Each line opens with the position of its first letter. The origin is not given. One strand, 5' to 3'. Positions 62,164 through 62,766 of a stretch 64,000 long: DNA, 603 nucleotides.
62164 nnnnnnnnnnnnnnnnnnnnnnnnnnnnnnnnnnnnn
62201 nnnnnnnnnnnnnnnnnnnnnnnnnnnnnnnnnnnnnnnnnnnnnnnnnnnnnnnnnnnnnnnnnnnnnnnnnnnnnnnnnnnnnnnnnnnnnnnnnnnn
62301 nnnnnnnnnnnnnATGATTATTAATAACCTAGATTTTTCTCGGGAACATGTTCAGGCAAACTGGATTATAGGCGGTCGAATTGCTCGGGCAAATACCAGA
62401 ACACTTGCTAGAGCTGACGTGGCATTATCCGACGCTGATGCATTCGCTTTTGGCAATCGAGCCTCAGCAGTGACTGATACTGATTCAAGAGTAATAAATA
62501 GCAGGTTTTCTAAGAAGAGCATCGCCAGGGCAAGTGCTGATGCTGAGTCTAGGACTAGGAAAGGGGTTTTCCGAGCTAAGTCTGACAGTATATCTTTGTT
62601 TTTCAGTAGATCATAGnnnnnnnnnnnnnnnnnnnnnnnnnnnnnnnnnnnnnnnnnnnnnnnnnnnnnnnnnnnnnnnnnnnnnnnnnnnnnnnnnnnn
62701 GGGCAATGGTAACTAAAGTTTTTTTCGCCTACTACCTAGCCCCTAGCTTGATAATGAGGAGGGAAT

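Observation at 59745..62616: Array B: four near-identical tandem GG-leader genes plus one diverged gene, preceded by three ORF-less promoter units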

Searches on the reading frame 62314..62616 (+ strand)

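Call 5: search_protein_families(library=ncbifam, proteins=[window:62314-62616:+], max_evalue=1)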
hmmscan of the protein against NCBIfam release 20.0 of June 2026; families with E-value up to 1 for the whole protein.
window:62314-62616:+ (100 aa): 1 family
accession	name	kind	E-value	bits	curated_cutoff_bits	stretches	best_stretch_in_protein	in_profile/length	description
NF006547.1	PRK09040.1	equivalog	0.049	13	194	1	12-79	141-210/213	hypothetical protein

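Call 6: search_protein_families(library=pfam, proteins=[window:62314-62616:+], max_evalue=1)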
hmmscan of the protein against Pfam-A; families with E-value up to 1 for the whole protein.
window:62314-62616:+ (100 aa): 0 families
